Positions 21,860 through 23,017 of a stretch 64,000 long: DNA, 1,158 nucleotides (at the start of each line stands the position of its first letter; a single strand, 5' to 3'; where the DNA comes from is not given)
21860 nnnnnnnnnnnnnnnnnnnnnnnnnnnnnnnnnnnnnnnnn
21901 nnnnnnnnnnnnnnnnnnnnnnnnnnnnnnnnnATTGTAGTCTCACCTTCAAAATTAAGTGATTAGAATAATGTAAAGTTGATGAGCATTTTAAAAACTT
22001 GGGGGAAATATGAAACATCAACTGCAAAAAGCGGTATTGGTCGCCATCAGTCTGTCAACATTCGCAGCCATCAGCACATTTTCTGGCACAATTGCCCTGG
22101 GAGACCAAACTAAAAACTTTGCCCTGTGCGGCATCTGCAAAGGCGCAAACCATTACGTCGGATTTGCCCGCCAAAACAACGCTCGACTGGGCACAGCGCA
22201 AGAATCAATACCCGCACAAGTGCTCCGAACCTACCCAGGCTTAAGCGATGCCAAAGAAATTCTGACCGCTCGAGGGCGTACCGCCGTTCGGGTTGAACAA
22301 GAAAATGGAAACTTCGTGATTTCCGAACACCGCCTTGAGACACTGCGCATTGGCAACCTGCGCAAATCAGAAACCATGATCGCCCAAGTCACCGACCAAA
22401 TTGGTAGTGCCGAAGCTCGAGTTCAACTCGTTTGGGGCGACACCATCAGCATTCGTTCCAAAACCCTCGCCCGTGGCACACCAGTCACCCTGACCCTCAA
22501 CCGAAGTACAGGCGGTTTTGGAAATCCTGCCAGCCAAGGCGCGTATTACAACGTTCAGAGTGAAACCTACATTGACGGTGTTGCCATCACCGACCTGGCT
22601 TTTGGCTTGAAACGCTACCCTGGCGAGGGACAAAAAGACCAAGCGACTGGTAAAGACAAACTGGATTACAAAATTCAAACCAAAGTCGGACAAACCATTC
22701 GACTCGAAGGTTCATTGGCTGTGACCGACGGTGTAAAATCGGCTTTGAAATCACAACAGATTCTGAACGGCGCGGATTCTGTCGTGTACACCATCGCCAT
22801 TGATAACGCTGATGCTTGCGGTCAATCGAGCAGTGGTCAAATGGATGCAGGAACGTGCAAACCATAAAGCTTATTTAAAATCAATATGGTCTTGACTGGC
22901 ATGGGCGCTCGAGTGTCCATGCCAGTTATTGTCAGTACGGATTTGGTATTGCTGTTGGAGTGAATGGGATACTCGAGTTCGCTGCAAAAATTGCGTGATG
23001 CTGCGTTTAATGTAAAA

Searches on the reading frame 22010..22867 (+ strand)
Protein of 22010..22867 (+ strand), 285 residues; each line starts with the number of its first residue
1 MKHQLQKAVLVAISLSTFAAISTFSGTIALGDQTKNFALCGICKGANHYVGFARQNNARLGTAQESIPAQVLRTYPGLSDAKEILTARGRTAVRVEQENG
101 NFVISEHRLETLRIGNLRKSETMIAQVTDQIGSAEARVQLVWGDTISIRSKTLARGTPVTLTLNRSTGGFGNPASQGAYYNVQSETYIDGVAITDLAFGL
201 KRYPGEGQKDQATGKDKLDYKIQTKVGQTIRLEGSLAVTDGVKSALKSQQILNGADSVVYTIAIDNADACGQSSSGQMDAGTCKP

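Call 4: search_protein_families(library=pfam, proteins=[window:22010-22867:+], max_evalue=0.01)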
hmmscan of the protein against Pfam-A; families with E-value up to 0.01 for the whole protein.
window:22010-22867:+ (285 aa): 0 families

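Call 5: search_protein_families(library=ncbifam, proteins=[window:22010-22867:+], max_evalue=0.01)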
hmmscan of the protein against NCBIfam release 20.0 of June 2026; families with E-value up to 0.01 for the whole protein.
window:22010-22867:+ (285 aa): 0 families

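Call 52: search_protein_families(library=padloc, proteins=[window:22010-22867:+], max_evalue=0.001)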
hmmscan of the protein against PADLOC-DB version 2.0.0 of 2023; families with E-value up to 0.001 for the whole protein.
window:22010-22867:+ (285 aa): 0 families

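Call 62: find_homologous_proteins(query=window:22010-22867:+, max_evalue=0.001)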
Query window:22010-22867:+ (285 aa): 12 proteins with E <= 0.001 among 1127 candidates.
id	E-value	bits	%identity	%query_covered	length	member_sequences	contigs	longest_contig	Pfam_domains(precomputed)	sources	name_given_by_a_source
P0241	1.6e-168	577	92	100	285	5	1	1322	-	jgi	jgi:hypothetical protein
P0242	3.8e-116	405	65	99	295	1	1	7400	-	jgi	jgi:hypothetical protein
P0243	6.2e-114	398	65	99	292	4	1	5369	-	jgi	jgi:hypothetical protein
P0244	4.0e-113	395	66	99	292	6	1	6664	-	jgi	jgi:hypothetical protein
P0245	5.1e-113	395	69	90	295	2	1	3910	-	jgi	jgi:hypothetical protein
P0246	1.9e-112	393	63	99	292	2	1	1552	-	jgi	jgi:hypothetical protein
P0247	1.2e-110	387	71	87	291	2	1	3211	-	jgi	jgi:hypothetical protein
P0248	1.6e-109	384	89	71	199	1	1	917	-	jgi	jgi:hypothetical protein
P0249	3.1e-107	376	60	99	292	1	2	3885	-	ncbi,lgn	-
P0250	4.4e-107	376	60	99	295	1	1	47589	-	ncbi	-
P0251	4.9e-107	375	69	87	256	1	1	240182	-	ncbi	-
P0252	1.4e-105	371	68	87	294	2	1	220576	-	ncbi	-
